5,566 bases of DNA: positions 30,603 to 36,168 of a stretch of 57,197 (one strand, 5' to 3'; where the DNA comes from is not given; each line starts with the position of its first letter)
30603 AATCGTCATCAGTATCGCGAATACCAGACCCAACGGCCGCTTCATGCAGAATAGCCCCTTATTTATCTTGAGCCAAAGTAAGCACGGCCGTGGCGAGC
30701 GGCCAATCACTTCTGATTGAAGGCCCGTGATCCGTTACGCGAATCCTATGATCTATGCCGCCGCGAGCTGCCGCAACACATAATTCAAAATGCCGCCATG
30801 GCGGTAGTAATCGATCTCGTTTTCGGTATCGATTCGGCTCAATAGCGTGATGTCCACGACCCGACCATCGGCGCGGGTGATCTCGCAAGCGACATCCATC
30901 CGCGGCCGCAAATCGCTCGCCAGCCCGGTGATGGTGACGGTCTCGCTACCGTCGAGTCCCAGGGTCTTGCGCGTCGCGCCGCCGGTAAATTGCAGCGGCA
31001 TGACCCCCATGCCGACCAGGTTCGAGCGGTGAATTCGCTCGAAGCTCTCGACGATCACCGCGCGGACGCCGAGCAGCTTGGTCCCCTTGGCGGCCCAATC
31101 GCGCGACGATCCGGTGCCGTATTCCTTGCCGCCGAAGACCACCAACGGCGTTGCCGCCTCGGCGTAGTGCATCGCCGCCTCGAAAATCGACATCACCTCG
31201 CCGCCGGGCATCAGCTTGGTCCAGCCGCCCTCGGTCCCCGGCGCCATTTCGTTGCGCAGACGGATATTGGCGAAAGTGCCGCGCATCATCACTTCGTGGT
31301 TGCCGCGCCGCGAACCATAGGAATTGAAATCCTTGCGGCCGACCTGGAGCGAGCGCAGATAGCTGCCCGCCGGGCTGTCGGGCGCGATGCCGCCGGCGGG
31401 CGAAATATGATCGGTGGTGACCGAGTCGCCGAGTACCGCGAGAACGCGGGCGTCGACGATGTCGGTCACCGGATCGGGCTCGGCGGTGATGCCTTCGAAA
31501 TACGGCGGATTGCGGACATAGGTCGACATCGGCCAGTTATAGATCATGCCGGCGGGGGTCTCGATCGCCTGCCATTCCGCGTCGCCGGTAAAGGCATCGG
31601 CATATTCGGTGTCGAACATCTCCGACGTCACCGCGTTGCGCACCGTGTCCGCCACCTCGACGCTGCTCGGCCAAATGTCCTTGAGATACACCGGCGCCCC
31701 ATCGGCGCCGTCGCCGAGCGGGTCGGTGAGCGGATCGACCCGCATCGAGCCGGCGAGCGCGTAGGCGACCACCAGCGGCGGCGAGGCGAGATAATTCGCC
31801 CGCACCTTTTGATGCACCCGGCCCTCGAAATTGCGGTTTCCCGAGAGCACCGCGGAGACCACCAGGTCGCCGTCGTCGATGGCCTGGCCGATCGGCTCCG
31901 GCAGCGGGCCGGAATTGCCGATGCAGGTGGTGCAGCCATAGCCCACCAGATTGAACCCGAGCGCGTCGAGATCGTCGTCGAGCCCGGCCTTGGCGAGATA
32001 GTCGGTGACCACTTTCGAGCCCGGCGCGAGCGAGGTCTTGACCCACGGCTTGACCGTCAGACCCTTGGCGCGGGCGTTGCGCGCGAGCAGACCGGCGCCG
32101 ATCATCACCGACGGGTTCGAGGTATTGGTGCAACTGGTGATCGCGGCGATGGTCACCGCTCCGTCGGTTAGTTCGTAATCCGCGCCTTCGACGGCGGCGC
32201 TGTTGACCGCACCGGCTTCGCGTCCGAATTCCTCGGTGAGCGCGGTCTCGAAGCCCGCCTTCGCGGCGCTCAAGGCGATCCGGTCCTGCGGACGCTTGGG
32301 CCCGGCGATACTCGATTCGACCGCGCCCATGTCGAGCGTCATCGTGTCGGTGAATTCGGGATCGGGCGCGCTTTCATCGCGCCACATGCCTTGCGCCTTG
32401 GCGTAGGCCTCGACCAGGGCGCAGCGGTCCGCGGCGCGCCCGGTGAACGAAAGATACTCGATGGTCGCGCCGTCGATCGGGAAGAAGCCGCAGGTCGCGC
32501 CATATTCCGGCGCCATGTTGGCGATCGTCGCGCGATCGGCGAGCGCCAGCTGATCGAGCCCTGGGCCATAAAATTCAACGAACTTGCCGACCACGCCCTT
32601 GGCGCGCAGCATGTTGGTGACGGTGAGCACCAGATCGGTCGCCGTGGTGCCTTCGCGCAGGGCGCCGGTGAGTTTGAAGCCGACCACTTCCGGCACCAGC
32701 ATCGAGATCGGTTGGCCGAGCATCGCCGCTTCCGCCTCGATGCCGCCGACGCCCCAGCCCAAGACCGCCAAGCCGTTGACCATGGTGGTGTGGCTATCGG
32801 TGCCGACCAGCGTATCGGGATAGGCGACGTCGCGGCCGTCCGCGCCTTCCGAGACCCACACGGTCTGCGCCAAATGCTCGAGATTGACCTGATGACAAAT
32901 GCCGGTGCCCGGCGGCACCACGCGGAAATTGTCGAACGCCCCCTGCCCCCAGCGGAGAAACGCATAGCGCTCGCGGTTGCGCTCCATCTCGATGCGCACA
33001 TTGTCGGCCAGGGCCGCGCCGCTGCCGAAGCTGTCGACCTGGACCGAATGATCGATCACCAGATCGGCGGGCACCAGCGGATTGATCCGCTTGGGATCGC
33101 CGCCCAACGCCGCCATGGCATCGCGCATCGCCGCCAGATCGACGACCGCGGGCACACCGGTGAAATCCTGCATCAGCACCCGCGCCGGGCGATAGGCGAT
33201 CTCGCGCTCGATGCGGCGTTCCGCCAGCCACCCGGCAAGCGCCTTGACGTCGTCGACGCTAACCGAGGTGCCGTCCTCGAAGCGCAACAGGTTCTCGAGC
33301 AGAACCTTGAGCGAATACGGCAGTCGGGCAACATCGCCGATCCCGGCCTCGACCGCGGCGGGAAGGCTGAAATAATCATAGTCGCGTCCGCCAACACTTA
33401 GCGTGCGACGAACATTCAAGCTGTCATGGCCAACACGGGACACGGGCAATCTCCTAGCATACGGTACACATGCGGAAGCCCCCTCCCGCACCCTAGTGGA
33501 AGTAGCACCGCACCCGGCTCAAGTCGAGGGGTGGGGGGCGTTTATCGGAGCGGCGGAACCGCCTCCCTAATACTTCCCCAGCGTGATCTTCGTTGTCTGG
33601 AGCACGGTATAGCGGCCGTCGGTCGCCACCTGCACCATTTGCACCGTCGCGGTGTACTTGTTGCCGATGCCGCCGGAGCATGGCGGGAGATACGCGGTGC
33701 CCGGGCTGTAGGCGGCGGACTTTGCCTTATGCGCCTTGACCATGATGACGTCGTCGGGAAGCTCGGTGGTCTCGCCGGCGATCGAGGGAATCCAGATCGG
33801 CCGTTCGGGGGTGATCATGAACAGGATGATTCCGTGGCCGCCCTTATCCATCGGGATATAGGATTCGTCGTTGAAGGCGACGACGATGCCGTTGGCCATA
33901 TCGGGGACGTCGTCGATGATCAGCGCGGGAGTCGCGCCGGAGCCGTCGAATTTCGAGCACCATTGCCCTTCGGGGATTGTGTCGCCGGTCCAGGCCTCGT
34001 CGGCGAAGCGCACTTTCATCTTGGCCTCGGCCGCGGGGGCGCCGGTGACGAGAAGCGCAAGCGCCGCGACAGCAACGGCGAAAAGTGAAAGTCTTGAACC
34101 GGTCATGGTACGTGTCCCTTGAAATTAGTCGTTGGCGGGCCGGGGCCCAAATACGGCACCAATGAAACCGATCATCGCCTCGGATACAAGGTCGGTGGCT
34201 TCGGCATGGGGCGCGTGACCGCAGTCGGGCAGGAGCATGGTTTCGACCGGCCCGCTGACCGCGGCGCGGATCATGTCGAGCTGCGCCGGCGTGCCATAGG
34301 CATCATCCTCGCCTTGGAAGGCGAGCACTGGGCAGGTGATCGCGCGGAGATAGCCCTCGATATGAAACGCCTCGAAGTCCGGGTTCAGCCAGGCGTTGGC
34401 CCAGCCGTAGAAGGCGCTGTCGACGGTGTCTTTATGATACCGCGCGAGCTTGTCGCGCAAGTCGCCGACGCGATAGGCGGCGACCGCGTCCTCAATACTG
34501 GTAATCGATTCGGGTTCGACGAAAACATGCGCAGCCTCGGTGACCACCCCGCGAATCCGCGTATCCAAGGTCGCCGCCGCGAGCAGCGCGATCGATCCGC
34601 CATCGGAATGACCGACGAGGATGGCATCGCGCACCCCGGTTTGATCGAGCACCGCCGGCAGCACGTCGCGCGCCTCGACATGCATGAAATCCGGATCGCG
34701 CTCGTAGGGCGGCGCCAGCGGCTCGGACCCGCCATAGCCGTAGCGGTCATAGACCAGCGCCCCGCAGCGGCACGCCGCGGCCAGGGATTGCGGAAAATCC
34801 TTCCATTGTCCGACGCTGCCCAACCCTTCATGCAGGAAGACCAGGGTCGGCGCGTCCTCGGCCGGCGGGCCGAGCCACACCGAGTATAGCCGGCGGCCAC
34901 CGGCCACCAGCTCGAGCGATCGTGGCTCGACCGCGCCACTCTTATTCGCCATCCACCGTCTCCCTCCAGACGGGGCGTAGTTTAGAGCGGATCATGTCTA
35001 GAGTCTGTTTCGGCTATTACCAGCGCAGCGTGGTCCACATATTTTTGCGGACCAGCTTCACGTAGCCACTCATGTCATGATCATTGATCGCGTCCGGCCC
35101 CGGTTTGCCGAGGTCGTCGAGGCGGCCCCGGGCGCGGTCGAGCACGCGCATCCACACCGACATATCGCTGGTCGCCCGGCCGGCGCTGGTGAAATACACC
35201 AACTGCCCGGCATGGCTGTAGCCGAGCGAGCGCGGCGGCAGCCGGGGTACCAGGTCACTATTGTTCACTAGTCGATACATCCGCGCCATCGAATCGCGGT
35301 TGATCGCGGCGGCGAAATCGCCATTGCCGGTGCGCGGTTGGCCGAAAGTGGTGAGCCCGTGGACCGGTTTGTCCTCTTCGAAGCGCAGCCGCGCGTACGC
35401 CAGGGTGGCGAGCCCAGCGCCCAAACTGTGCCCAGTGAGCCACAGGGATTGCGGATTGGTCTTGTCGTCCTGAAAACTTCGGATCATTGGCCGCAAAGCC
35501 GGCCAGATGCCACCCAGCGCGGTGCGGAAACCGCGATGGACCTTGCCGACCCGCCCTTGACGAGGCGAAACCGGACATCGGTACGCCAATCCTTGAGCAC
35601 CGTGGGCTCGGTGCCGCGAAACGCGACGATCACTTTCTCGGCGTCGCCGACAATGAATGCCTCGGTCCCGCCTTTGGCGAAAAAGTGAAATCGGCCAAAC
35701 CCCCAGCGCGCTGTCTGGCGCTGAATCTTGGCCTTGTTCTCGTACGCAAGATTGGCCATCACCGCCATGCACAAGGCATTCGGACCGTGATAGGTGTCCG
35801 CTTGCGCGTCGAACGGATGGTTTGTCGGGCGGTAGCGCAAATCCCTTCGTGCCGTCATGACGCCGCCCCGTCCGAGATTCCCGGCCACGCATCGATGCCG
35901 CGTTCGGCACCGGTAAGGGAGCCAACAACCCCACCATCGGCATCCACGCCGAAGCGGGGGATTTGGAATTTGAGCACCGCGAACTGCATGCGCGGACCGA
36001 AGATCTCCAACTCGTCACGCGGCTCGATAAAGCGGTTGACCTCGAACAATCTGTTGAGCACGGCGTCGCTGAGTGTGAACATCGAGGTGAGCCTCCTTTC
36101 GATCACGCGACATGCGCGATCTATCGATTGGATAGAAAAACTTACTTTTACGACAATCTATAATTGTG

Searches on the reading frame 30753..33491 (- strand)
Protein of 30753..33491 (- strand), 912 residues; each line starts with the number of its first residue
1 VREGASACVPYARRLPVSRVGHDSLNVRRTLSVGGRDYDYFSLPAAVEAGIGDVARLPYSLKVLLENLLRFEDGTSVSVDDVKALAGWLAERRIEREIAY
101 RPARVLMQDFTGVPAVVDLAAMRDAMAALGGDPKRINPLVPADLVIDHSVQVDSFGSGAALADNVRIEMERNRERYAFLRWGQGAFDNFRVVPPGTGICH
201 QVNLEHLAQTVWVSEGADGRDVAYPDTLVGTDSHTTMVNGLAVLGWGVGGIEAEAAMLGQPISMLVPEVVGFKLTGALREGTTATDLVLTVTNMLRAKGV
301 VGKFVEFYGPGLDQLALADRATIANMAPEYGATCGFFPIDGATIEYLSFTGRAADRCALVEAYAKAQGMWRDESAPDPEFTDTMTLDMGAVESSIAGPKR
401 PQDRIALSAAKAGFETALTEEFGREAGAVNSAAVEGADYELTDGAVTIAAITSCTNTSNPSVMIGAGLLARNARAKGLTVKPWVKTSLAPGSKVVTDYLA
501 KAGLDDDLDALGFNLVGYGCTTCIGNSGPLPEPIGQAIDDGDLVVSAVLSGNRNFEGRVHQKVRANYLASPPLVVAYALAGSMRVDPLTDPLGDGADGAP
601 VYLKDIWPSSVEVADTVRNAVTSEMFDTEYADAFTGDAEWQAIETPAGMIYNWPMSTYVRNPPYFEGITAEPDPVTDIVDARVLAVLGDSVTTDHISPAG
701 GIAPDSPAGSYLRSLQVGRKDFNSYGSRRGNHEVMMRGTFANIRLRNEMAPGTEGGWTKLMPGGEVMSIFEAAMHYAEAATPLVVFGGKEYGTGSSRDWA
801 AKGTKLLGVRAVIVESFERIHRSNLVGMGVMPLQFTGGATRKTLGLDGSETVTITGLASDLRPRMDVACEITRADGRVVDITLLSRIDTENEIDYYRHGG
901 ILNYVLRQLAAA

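Call 7: search_protein_families(library=ncbifam, proteins=[window:30753-33491:-], max_evalue=0.00001)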
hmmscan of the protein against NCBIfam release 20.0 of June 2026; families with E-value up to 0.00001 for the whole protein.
window:30753-33491:- (912 aa): 24 families
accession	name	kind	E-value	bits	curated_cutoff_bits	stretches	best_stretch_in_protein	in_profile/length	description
NF006757.0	PRK09277.1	subfamily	0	1438.9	686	1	23-910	5-885/888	aconitate hydratase AcnA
NF009520.0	PRK12881.1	subfamily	0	1375.7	905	1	22-911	3-892/893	aconitate hydratase AcnA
TIGR01341.1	aconitase_1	equivalog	0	1365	945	1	37-909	2-875/876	aconitate hydratase AcnA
TIGR02333.1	2met_isocit_dHY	equivalog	8.6e-261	867.6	1419.85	1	33-904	8-851/858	Fe/S-dependent 2-methylisocitrate dehydratase AcnD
NF005558.0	PRK07229.1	equivalog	2.2e-100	337.1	612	1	95-908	22-644/647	aconitate hydratase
TIGR01340.1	aconitase_mito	equivalog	4.3e-74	250.2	825.35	2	91-602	45-490/745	aconitate hydratase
TIGR01342.1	acon_putative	hypoth_equivalog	2.2e-68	231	719.15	3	171-405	70-276/655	putative aconitate hydratase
NF009116.0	PRK12466.1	subfamily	9.9e-45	153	531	1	226-583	124-462/472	3-isopropylmalate dehydratase large subunit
NF001614.1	PRK00402.1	subfamily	6.1e-40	137.1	385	2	224-406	113-281/415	aconitase/3-isopropylmalate dehydratase large subunit family protein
NF004016.0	PRK05478.1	subfamily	1e-38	133.1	510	1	227-583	124-460/468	3-isopropylmalate dehydratase large subunit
TIGR02086.1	IPMI_arch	subfamily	1.6e-34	119.4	410.15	2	191-404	89-274/411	3-isopropylmalate dehydratase/homoaconitate hydratase family large subunit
TIGR01343.1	hacA_fam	subfamily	4.8e-34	117.6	385.7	2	195-403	94-275/412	homoaconitate hydratase family protein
TIGR02083.1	LEU2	equivalog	2.4e-30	105.8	610.65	1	225-405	114-280/419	3-isopropylmalate dehydratase large subunit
TIGR00170.1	leuC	equivalog_domain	1.1e-28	100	560.25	1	225-582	120-459/466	3-isopropylmalate dehydratase large subunit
TIGR00139.1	h_aconitase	equivalog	3.6e-24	85.1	529.9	1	221-583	111-451/709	homoaconitase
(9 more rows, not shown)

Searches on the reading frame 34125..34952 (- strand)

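Call 3: search_protein_families(library=pfam, proteins=[window:34125-34952:-])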
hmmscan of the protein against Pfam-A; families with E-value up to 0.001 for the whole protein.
window:34125-34952:- (275 aa): 3 families
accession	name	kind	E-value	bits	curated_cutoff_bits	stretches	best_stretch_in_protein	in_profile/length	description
PF00561.26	Abhydrolase_1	-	2.8e-19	70.2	25.8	1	35-183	1-141/245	alpha/beta hydrolase fold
PF12697.13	Abhydrolase_6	-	2.6e-15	58.1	26.3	1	37-258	1-216/217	Alpha/beta hydrolase family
PF12146.15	Hydrolase_4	-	1.4e-09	38.1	27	1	36-156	6-125/239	Serine aminopeptidase, S33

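Call 4: search_protein_families(library=ncbifam, proteins=[window:34125-34952:-])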
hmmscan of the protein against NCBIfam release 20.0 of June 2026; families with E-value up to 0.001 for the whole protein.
window:34125-34952:- (275 aa): 17 families
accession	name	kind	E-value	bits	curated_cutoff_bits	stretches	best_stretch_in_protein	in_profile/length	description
TIGR02427.1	protocat_pcaD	equivalog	3.6e-16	59.3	255.85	1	31-264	10-250/251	3-oxoadipate enol-lactonase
NF051488.1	bifunc_PcaDC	exception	2e-13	50.2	390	1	32-265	11-251/375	bifunctional 3-oxoadipate enol-lactonase/4-carboxymuconolactone decarboxylase PcaDC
NF011457.0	PRK14875.1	equivalog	3.7e-12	45.9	307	2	25-166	123-256/372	acetoin dehydrogenase dihydrolipoyllysine-residue acetyltransferase subunit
TIGR03695.1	menH_SHCHC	equivalog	6.1e-12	45.5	208.55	1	34-143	2-106/252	2-succinyl-6-hydroxy-2,4-cyclohexadiene-1-carboxylate synthase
NF050089.1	i_nPHAscl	equivalog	8.5e-11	41.4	300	1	199-264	223-288/288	intracellular short-chain-length polyhydroxyalkanoate depolymerase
NF008340.0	PRK11126.1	equivalog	6.5e-09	35.4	261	1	32-145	12-116/255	2-succinyl-6-hydroxy-2,4-cyclohexadiene-1-carboxylate synthase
TIGR01738.1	bioH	equivalog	2.8e-08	33.7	206.95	1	81-170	39-129/245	pimeloyl-ACP methyl ester esterase BioH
TIGR03611.1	RutD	equivalog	9e-08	31.8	238.5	1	28-142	7-114/258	pyrimidine utilization protein D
NF002938.0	PRK03592.1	equivalog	9.2e-08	31.7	241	1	34-157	30-143/298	haloalkane dehalogenase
TIGR03056.1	bchO_mg_che_rel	equivalog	2.1e-07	30.3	172.55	1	33-138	27-125/278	alpha/beta fold hydrolase BchO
NF045632.1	hydroxlase_HsaD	equivalog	2.4e-07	30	400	1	32-133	32-129/290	4,5:9,10-diseco-3-hydroxy-5,9,17-trioxoandrosta-1(10),2-diene-4-oate hydrolase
TIGR01250.1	pro_imino_pep_2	subfamily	9.6e-06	25.3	167.65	0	176-264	201-287/288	proline iminopeptidase-family hydrolase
NF045948.1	ProImpepThrmp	equivalog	1.1e-05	25.1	500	1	33-138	24-125/291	proline iminopeptidase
NF051487.1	bifunc_PcaCD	exception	1.9e-05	23.9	430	0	36-139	174-269/413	bifunctional 4-carboxymuconolactone decarboxylase/3-oxoadipate enol-lactonase PcaCD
NF052610.1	macro_16_ester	equivalog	0.00014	21.3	420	1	36-161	25-149/281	alpha/beta fold macrolide esterase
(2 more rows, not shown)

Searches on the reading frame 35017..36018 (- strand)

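Call 3: search_protein_families(library=pfam, proteins=[window:35017-36018:-])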
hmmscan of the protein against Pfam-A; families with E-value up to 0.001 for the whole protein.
window:35017-36018:- (333 aa): 1 family
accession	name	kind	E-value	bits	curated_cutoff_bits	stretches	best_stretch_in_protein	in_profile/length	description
PF01764.32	Lipase_3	-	2.7e-23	82.8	22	1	153-263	27-138/140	Lipase (class 3)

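Call 4: search_protein_families(library=ncbifam, proteins=[window:35017-36018:-])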
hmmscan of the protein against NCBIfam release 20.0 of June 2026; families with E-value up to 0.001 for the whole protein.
window:35017-36018:- (333 aa): 0 families
